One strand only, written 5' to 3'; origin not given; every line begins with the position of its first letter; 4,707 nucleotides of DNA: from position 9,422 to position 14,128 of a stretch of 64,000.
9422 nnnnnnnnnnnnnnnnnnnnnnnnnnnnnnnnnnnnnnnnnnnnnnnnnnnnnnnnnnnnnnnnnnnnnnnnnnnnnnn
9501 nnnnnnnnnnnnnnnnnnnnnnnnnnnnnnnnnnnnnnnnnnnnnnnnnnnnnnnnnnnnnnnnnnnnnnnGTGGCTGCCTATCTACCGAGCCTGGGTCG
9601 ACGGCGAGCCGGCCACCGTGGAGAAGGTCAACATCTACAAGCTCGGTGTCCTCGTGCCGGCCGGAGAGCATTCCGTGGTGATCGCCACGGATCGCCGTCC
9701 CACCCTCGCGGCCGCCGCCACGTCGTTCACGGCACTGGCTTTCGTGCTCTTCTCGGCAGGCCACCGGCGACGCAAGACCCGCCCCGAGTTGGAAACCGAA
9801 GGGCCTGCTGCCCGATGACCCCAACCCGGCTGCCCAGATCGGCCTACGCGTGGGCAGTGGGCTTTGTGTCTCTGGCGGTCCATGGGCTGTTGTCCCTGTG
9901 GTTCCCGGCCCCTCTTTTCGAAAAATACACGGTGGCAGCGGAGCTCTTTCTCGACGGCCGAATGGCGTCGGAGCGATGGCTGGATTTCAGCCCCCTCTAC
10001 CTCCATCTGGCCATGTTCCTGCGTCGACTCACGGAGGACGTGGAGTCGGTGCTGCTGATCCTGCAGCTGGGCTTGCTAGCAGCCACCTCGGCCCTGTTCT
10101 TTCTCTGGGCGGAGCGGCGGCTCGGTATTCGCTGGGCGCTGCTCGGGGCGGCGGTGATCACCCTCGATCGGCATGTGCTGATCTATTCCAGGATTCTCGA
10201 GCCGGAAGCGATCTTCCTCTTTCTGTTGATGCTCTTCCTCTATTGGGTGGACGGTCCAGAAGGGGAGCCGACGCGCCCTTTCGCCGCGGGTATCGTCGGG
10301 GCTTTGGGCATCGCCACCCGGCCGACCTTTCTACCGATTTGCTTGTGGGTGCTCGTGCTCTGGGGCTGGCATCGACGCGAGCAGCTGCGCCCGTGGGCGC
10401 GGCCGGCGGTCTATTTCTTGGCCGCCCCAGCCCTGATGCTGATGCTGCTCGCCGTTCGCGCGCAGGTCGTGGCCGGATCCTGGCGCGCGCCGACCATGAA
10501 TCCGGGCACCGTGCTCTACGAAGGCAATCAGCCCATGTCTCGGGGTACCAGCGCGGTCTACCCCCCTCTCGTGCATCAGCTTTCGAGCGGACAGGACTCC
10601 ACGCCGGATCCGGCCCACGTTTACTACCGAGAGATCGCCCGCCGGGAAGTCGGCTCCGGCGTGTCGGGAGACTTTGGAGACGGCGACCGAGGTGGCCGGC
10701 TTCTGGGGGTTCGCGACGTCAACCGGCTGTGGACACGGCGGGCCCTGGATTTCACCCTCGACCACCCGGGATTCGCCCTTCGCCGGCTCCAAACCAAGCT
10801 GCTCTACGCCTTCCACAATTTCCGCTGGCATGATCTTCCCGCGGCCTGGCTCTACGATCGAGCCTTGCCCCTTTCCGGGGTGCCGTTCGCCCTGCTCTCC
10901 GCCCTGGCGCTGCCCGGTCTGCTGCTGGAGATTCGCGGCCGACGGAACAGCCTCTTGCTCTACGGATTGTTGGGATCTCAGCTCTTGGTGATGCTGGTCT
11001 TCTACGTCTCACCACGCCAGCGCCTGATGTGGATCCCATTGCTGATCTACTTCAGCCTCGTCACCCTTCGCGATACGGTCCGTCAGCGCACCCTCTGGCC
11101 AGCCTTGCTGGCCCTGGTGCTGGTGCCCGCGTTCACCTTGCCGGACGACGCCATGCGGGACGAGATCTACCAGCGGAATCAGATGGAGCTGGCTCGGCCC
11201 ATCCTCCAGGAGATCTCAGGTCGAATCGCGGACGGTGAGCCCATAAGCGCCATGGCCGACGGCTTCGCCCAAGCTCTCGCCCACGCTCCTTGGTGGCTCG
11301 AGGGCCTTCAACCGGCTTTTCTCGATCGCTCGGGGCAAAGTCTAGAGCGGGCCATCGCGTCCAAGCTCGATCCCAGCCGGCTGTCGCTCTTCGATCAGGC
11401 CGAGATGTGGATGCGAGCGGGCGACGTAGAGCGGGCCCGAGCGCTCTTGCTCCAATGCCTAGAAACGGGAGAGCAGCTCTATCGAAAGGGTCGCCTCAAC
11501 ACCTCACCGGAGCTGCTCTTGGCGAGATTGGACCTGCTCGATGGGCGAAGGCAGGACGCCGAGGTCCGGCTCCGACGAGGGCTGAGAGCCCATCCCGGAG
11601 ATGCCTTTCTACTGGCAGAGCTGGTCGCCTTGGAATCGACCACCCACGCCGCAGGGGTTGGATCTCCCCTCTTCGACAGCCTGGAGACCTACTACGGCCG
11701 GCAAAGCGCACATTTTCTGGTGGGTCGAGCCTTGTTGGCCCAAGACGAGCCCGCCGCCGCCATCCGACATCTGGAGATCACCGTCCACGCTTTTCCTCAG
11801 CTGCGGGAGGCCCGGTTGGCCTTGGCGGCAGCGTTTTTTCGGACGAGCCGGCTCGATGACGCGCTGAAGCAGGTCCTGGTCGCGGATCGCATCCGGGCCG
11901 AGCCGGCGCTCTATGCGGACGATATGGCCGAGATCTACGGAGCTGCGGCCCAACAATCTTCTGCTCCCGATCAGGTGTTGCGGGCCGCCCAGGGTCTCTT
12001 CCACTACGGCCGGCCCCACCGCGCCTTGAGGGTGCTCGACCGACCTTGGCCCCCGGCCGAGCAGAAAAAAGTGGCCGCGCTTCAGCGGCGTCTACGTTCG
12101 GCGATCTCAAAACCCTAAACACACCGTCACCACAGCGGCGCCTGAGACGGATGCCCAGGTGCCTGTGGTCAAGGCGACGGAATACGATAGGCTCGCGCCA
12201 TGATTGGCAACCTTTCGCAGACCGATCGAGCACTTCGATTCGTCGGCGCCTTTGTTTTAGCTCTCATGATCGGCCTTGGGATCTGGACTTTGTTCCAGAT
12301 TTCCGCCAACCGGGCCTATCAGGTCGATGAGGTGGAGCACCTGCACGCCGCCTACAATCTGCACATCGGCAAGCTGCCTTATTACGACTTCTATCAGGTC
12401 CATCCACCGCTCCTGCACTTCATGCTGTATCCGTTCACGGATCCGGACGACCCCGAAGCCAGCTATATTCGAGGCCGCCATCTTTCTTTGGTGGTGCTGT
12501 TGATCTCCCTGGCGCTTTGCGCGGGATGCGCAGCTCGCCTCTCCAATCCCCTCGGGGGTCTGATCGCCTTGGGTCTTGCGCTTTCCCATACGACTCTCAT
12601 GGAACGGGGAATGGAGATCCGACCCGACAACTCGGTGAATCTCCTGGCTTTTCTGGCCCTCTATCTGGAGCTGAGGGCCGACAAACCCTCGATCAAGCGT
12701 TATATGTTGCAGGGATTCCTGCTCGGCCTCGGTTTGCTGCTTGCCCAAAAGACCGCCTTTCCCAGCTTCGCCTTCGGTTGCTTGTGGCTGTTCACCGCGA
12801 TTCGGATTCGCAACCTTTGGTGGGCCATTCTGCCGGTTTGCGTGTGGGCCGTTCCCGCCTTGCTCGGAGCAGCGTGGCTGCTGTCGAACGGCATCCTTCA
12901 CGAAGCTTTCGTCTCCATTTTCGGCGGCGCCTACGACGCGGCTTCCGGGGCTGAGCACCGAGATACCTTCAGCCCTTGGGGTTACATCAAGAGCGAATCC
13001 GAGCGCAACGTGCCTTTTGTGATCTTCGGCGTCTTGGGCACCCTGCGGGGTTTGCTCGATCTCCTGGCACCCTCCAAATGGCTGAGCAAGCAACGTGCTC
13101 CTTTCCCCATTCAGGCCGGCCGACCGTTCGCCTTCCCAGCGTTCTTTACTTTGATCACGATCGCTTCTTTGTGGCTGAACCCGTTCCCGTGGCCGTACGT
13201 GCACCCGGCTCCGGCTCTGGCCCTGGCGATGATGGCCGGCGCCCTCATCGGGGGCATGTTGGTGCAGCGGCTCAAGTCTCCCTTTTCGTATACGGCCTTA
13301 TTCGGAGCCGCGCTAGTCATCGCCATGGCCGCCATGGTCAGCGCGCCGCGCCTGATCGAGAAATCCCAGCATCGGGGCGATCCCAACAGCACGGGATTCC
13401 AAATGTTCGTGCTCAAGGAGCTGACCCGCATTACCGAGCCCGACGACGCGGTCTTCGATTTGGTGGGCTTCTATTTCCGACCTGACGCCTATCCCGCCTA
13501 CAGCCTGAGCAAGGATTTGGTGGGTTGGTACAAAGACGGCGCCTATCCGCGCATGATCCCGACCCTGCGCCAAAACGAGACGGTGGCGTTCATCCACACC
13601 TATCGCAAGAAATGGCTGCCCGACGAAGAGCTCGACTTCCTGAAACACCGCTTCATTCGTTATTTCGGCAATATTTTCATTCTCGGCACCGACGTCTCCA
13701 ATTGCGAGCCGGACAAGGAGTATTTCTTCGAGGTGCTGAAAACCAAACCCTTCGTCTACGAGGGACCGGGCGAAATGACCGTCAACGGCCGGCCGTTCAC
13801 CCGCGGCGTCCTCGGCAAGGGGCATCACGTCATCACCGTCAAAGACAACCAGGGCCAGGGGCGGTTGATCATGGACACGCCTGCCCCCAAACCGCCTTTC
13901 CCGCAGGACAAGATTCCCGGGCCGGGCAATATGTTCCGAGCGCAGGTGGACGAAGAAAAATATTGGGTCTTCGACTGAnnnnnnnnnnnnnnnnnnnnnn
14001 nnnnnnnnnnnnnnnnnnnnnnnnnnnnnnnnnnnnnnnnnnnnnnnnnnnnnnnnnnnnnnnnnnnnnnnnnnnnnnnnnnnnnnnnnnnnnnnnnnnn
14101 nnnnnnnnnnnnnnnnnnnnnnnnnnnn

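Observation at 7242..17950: YfhO + CsbB-like GT2 + flippase-like membrane protein: three-component extracytoplasmic glycosylation module of the Gram-positive teichoic-acid type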

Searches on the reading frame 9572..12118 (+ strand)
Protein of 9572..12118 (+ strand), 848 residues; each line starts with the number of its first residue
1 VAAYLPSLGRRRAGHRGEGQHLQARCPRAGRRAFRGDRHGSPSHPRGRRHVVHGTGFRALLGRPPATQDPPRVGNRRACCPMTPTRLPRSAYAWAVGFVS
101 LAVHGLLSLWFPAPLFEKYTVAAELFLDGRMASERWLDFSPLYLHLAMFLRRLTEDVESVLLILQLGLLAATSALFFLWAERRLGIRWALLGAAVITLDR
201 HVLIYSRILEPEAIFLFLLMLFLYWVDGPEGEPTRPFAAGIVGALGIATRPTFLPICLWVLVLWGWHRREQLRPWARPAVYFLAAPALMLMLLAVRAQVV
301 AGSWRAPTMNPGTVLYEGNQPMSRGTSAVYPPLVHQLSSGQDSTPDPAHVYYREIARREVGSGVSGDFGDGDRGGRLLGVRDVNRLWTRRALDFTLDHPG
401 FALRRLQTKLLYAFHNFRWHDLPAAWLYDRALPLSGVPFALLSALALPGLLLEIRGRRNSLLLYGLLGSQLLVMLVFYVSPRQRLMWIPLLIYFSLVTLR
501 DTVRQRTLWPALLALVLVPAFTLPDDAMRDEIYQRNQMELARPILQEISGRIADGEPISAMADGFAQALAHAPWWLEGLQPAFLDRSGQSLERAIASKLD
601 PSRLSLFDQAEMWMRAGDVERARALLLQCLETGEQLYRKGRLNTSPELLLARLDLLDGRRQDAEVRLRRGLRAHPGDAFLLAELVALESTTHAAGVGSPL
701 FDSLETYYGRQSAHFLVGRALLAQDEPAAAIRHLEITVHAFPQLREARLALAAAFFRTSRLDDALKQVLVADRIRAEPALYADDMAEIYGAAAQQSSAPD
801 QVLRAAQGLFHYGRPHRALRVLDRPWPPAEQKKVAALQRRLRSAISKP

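Call 4: search_protein_families(library=pfam, proteins=[window:9572-12118:+], max_evalue=0.01)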
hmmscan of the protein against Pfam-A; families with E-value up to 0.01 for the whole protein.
window:9572-12118:+ (848 aa): 5 families
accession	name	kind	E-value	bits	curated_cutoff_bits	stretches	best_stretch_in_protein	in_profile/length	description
PF13428.12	TPR_14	-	1e-07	32.3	23.5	0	714-753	4-43/44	Tetratricopeptide repeat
PF13432.12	TPR_16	-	2.7e-06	28.1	32.7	1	718-769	4-55/65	Tetratricopeptide repeat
PF14559.12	TPR_19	-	0.00053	20.7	25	0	721-781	1-61/68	Tetratricopeptide repeat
PF24575.1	TPR_Slam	-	0.006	17.4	35.2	0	718-767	52-103/104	Surface lipoprotein assembly modifier, N-terminal TPR repeats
PF07719.23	TPR_2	-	0.0063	17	27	0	606-631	4-29/34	Tetratricopeptide repeat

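Call 7: search_protein_families(library=ncbifam, proteins=[window:9572-12118:+], max_evalue=0.1)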
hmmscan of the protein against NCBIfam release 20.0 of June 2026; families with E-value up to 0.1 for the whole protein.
window:9572-12118:+ (848 aa): 2 families
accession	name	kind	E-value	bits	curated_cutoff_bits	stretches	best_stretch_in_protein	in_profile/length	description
TIGR02917.1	PEP_TPR_lipo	equivalog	0.0044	14.9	312.2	1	717-789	403-475/899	XrtA/PEP-CTERM system TPR-repeat protein PrsT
TIGR03504.1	FimV_Cterm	subfamily_domain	0.045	13.8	30.65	0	607-634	3-30/44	FimV/HubP family polar landmark protein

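Call 53: search_solved_structures(query=window:9815-12118:+, max_evalue=1)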
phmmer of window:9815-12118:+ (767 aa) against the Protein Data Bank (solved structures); distinct sequences matched with E-value up to 1: 0.

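Call 67: find_homologous_proteins(query=window:9815-12118:+, max_evalue=1e-10)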
Query window:9815-12118:+ (767 aa): 74 proteins with E <= 1e-10 among 8000 candidates.
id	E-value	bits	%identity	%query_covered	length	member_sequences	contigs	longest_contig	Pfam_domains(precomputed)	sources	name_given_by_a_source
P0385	0.0e+0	1372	81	100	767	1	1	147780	PF14559.13,PF12895.14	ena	-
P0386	0.0e+0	1169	71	98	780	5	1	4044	-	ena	-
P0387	1.9e-253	861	56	99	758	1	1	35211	PF14559.13,PF07719.24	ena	-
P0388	7.4e-167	575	44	99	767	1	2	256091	PF13428.13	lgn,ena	-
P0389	4.3e-166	572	45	99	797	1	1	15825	PF14559.13,PF07719.24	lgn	-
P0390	8.4e-149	515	41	98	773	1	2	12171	PF14559.13,PF13432.13,PF13428.13,PF07719.24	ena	-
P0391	1.2e-144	501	41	99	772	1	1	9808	PF14559.13,PF00515.35,PF13424.13,PF13176.13,PF13432.13,PF13428.13,PF13181.13,PF07719.24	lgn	-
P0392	2.5e-144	500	41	100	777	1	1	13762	PF14559.13,PF13424.13,PF13428.13,PF07719.24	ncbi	-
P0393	4.3e-141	490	41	98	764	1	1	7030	PF14559.13,PF13424.13,PF13176.13,PF13428.13,PF07719.24,PF13231.13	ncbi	-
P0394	1.2e-140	488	40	98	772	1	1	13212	PF14559.13,PF13424.13,PF13428.13,PF07719.24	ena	-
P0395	9.3e-139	482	42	98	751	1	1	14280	PF14559.13,PF12895.14,PF13424.13,PF13231.13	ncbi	-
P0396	2.1e-138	481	41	98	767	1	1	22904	PF07721.21,PF14559.13,PF13424.13,PF13428.13,PF07719.24,PF13231.13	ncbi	-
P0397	2.0e-137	478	41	98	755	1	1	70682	PF14559.13,PF13428.13,PF13231.13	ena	-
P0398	5.1e-136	473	41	97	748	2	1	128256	PF14559.13,PF13428.13,PF14561.13,PF13231.13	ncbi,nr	ncbi:MAG: hypothetical protein GY719_12270 [bacterium]|nr:hypothetical protein [bacterium]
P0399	2.1e-135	471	41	97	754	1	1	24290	PF14559.13,PF12895.14,PF13424.13,PF13428.13,PF07719.24,PF13231.13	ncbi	-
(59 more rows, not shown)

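Call 80: predict_structure(alignment_id=A3)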
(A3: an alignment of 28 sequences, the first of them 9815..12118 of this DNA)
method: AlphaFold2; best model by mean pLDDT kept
length: 767 residues; sequences in the alignment: 28
mean_pLDDT: 90.0   pTM: 0.90
mean pLDDT of the five models: 90.0, 88.0, 87.9, 87.2, 87.0
residues with pLDDT >= 90: 557; 70-90: 168; 50-70: 19; < 50: 23
segments of 3 or more residues with pLDDT < 50: 1-4, 230-233, 282-294
pLDDT, mean of each block of 10 residues (from residue 1): 67 97 93 82 92 87 96 94 96 97 95 96 92 96 85 90 95 91 81 85 95 90 77 66 84 84 77 84 40 60 87 94 93 94 89 89 97 82 92 91 94 97 93 97 95 94 95 89 95 91 89 95 95 96 97 89 95 95 97 95 90 71 94 96 96 95 95 98 97 92 97 93 96 96 94 94 75
secondary structure, 60 per line:
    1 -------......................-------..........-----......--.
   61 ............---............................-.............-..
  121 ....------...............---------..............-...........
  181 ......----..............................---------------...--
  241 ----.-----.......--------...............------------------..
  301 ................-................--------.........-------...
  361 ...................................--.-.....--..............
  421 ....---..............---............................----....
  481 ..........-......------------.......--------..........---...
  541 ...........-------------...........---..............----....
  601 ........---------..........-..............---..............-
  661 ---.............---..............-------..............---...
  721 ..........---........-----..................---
elements in order (helices of 4 or more, strands of 3 or more residues): H8-29 H37-46 H52-57 H60-72 H76-103 H105-117 H119-124 H131-145 H155-168 H170-186 H191-220 H251-257 H266-280 H299-316 H318-333 H342-350 H358-395 H400-404 H407-424 H428-441 H445-472 H477-490 H492-497 H510-516 H525-534 H538-551 H565-575 H579-592 H597-608 H618-627 H629-642 H646-659 H664-676 H680-693 H701-714 H718-730 H734-741 H747-764

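Call 82: fold_search(model_id=the predicted structure, library=pdb)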
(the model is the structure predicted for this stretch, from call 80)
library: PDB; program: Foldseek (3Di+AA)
matches with E <= 10: 1181; with E <= 0.001: 6
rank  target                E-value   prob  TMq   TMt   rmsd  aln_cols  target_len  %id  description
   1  9qhb                  8.4e-05  1.00  0.18  0.41  13.2       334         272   13  Crystal structure of 16-repeat CTPR protein with eliminated coordination sites (released 2025-10-22)
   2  8chy                  9.8e-05  1.00  0.16  0.38  14.9       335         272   13  Crystal structure of an 8-repeat consensus TPR superhelix with Zinc. (released 2024-02-21)
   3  9qhc_A                3.8e-04  1.00  0.19  0.39   8.6       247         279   16  Crystal structure of 8-repeat CTPR protein with eliminated coordination sites (released 2025-10-22)
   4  9qhc_B                5.4e-04  1.00  0.15  0.33  14.8       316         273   14  Crystal structure of 8-repeat CTPR protein with eliminated coordination sites (released 2025-10-22)
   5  1w3b_B                5.9e-04  1.00  0.18  0.31  15.3       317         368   17  The superhelical TPR domain of O-linked GlcNAc transferase reveals structural similarities to importin alpha. (released 2004-09-09)
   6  7yeh_A                9.4e-04  1.00  0.21  0.17  21.0       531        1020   14  Cryo-EM structure of human OGT-OGA complex (released 2023-07-12)
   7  8qxd_N                1.2e-03  0.99  0.19  0.18  30.6       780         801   13  Cryo-EM structure of the cross-exon pre-B complex (released 2024-05-22)
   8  6vbv_4                1.2e-03  1.00  0.14  0.25  19.8       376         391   12  Structure of the bovine BBSome:ARL6:GTP complex (released 2020-01-29)
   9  6voa_E                1.4e-03  1.00  0.13  0.22  18.4       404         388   12  Cryo-EM structure of the BBSome-ARL6 complex (released 2020-06-24)
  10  8a3t_F                1.5e-03  1.00  0.19  0.27  23.8       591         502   11  S. cerevisiae APC/C-Cdh1 complex (released 2022-08-31)
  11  3u4t_B                2.3e-03  1.00  0.17  0.40  11.2       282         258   11  Crystal Structure of the C-terminal part of the TPR repeat-containing protein Q11TI6_CYTH3 from Cytophaga hutchinsonii (released 2011-10-19)
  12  6vbu_4                2.3e-03  1.00  0.17  0.28  17.3       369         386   12  Structure of the bovine BBSome complex (released 2020-01-29)
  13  7yea_A                2.3e-03  1.00  0.20  0.16  22.4       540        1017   14  Human O-GlcNAc transferase Dimer (released 2023-07-12)
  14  8bbg_D                2.3e-03  0.98  0.19  0.13  27.3       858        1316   12  Structure of the IFT-A complex; anterograde IFT-A train model (released 2022-12-21)
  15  9n9j_I                2.6e-03  1.00  0.30  0.32  22.8       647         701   13  Structure of a GRP94 folding intermediate engaged with a CCDC134- and FKBP11-bound secretory translocon (released 2025-11-19)
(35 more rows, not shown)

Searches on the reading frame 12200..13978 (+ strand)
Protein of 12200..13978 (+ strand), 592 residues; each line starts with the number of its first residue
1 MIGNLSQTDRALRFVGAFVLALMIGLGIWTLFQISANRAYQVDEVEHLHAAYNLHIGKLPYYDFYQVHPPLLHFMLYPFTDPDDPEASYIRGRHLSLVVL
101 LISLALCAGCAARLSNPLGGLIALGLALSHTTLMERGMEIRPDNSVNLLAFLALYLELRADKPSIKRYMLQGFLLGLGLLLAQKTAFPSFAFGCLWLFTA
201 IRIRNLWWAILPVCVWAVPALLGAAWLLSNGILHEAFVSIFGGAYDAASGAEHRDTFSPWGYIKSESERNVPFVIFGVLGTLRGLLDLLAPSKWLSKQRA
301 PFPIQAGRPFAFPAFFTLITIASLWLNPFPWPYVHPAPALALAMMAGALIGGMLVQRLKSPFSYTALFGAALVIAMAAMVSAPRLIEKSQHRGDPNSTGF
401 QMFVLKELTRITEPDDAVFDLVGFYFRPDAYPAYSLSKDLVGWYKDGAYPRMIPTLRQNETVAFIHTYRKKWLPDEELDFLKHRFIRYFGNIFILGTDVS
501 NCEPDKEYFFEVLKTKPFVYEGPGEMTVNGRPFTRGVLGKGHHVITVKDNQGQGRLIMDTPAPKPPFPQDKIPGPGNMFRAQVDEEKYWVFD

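Call 4: search_protein_families(library=pfam, proteins=[window:12200-13978:+], max_evalue=0.01)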
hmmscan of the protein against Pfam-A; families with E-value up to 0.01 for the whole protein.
window:12200-13978:+ (592 aa): 1 family
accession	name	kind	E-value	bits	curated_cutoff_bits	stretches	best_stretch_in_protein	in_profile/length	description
PF13231.12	PMT_2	-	0.00044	20.9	26.1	1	92-205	24-142/160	Dolichyl-phosphate-mannose-protein mannosyltransferase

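Call 7: search_protein_families(library=ncbifam, proteins=[window:12200-13978:+], max_evalue=0.1)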
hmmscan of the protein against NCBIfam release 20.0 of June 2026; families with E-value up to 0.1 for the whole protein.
window:12200-13978:+ (592 aa): 0 families
